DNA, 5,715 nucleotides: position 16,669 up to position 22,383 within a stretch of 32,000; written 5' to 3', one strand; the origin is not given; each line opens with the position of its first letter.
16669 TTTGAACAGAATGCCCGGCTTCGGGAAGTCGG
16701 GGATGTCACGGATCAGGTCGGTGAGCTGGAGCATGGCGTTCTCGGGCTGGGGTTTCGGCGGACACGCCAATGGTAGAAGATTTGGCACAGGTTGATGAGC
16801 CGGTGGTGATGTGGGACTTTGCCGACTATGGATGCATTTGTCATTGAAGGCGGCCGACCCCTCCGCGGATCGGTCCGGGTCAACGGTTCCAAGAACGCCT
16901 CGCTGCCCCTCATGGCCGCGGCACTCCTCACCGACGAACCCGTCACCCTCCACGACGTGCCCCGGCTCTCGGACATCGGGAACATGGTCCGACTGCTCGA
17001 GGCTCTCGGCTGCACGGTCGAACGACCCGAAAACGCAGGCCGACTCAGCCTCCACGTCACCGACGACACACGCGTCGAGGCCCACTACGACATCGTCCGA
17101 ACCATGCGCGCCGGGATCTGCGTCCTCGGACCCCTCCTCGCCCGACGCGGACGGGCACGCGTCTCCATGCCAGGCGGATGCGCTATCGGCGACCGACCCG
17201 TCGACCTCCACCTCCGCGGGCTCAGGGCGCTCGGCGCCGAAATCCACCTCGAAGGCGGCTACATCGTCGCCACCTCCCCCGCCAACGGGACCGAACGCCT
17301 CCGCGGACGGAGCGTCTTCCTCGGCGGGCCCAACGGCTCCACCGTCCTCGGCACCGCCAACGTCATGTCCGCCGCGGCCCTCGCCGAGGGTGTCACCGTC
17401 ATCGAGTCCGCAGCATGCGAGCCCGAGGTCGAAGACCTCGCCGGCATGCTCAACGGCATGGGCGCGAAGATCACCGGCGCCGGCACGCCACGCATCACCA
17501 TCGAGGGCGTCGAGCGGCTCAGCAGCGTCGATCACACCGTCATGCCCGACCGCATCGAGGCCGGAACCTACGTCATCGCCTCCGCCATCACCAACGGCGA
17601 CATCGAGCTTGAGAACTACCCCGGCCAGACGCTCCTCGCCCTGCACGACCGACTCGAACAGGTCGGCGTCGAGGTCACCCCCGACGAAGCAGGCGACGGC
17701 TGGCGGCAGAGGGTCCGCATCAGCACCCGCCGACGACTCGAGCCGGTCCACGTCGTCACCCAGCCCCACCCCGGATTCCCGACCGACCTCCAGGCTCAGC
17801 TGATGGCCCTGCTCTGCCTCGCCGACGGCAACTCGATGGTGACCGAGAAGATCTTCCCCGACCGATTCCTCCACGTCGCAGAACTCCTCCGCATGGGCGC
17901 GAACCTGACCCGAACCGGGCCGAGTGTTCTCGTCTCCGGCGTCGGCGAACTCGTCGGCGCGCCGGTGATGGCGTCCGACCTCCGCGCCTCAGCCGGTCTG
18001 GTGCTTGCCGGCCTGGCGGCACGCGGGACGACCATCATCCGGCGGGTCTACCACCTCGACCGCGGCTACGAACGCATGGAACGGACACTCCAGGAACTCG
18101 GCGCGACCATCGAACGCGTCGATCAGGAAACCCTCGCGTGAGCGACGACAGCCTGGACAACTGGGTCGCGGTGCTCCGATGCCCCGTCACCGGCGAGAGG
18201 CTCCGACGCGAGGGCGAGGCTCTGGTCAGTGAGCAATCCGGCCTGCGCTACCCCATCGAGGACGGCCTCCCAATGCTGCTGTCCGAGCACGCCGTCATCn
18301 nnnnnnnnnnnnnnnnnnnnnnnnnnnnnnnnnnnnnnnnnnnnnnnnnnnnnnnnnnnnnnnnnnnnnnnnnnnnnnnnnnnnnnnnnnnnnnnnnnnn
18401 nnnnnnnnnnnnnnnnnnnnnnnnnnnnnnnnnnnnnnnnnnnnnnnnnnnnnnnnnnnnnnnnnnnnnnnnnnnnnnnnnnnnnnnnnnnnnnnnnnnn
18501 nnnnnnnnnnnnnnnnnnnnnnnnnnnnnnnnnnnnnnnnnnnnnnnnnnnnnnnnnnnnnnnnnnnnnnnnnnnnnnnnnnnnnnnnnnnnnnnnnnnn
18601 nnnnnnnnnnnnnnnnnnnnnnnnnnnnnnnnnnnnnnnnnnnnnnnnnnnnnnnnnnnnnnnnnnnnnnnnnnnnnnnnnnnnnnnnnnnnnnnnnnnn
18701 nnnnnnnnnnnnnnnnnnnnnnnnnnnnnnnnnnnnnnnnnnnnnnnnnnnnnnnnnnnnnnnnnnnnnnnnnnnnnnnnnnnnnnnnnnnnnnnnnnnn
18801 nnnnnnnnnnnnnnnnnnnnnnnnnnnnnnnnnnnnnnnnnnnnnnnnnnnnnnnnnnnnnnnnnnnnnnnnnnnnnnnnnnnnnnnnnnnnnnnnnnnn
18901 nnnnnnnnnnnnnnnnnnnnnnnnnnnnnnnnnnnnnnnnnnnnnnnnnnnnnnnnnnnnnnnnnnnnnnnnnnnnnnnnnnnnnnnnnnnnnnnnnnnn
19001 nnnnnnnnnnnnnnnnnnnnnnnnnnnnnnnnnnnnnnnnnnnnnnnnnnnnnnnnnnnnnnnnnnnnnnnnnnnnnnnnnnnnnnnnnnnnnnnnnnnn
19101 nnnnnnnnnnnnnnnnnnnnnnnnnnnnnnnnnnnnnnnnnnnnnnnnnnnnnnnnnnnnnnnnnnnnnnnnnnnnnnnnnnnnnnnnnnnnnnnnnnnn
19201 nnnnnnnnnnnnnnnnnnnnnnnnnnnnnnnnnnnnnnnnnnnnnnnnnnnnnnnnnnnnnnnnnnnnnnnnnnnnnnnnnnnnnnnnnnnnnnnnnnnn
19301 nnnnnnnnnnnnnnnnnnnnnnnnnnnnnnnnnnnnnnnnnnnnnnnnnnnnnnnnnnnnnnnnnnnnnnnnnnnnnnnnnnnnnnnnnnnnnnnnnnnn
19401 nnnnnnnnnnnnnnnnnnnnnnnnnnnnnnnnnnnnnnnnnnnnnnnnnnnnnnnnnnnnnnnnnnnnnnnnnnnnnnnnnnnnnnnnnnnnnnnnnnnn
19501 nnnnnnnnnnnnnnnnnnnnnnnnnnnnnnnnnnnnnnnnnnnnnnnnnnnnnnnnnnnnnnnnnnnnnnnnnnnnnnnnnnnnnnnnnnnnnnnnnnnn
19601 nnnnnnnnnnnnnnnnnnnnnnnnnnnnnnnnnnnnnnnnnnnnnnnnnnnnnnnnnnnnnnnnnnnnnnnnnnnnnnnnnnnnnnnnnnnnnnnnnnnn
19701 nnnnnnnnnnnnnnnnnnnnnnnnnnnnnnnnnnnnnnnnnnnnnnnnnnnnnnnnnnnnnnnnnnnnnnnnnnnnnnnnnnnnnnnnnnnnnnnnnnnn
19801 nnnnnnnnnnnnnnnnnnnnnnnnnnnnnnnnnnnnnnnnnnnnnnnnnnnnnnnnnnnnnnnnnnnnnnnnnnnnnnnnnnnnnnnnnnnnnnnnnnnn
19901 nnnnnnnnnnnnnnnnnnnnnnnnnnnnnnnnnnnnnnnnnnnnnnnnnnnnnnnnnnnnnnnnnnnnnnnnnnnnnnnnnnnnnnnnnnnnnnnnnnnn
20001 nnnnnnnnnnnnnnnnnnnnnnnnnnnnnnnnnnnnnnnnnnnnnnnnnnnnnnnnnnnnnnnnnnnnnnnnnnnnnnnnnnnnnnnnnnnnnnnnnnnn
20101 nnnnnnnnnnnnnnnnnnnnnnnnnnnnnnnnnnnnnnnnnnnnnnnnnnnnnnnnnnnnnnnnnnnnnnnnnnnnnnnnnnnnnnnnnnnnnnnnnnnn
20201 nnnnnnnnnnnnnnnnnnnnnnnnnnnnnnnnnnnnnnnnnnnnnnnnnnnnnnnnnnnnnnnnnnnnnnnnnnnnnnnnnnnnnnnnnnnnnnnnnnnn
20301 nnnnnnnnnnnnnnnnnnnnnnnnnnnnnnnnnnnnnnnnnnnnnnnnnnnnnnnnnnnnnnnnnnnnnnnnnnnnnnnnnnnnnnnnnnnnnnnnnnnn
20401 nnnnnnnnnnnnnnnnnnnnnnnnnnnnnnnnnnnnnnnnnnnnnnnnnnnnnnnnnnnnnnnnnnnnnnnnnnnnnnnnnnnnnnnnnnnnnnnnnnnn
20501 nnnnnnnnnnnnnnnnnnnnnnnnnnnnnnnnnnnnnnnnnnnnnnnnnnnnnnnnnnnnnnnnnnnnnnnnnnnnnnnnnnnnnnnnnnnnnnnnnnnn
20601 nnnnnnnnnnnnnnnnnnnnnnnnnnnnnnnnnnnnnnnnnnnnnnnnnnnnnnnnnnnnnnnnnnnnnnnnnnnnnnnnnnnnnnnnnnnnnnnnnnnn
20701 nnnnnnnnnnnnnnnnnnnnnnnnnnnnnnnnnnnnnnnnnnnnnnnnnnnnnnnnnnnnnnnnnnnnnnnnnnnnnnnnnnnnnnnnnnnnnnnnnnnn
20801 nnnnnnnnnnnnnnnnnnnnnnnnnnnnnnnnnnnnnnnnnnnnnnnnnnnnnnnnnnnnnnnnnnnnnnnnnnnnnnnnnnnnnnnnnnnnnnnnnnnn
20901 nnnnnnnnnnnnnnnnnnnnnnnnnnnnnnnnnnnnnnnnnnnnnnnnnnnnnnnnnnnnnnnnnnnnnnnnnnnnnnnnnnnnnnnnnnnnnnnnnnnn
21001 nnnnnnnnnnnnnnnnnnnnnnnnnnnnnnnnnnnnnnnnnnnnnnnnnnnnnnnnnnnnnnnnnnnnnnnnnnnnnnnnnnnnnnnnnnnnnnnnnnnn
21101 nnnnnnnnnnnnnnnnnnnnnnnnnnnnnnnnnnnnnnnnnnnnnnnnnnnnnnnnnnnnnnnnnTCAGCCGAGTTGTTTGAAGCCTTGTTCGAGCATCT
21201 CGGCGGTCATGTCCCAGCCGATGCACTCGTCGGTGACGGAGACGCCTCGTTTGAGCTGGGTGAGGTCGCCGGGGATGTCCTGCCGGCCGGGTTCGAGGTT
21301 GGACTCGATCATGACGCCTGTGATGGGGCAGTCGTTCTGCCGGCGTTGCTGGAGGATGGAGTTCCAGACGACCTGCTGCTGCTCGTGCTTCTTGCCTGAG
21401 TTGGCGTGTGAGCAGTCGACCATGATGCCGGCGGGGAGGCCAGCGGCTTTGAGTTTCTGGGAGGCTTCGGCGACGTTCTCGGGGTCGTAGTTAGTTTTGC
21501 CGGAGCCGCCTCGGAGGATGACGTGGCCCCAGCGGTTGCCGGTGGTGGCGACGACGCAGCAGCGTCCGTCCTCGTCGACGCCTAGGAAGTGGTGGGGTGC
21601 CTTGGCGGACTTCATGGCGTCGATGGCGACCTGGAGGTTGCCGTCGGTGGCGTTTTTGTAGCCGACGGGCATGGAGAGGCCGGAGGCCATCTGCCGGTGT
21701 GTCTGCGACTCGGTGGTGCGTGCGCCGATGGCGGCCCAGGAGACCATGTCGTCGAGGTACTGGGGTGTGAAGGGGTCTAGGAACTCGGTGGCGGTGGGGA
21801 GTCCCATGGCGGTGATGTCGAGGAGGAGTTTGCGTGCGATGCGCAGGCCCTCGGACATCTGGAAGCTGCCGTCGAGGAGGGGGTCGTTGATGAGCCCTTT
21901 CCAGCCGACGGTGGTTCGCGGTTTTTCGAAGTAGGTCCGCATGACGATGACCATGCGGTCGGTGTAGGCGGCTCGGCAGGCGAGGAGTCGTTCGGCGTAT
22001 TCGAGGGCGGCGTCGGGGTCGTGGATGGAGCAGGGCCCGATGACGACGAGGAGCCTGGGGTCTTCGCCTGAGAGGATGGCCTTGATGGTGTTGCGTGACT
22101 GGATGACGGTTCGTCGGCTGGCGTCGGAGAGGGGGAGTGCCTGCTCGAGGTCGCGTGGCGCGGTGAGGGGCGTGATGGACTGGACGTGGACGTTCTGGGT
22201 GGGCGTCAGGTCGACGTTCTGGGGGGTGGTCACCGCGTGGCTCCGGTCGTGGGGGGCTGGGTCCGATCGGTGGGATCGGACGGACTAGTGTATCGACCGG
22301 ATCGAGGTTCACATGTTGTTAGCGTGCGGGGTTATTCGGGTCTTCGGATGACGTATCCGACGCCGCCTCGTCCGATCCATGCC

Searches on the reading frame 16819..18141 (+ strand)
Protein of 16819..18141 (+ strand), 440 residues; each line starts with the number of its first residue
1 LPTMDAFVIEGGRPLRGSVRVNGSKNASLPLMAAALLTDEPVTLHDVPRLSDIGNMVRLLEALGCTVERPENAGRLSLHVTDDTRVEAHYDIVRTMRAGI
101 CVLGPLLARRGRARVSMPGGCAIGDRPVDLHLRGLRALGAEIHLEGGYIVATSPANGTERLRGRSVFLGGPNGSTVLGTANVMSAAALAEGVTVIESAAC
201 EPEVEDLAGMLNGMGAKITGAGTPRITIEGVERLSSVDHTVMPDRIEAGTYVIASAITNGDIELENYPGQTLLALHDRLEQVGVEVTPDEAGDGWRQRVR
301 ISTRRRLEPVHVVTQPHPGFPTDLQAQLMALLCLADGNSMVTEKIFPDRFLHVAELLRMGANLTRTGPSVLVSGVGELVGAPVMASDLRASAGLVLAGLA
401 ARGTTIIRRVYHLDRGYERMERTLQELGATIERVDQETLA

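Call 67: search_protein_families(library=pfam, proteins=[window:16819-18141:+], max_evalue=0.0001)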
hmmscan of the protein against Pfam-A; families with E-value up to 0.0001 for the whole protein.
window:16819-18141:+ (440 aa): 1 family
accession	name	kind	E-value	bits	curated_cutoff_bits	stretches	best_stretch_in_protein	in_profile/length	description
PF00275.25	EPSP_synthase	-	3.2e-96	323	22.8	1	10-424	2-417/417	EPSP synthase (3-phosphoshikimate 1-carboxyvinyltransferase)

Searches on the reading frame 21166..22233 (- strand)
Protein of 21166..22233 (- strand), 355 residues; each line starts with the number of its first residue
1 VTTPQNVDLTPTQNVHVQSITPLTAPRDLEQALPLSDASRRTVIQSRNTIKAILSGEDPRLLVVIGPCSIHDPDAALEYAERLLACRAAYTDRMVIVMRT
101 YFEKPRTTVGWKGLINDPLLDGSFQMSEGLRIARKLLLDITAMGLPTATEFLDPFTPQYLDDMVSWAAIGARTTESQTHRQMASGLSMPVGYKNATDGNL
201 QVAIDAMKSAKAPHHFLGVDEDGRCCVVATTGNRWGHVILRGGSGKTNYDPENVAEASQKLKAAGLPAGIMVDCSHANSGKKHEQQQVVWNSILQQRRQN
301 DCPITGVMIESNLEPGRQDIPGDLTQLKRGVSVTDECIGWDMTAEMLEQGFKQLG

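Call 25: search_protein_families(library=pfam, proteins=[window:21166-22233:-], max_evalue=0.01)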
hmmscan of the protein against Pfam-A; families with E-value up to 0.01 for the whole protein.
window:21166-22233:- (355 aa): 1 family
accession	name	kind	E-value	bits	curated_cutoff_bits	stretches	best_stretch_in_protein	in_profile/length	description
PF00793.26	DAHP_synth_1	-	1.6e-86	290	25.5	1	52-347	9-269/270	DAHP synthetase I family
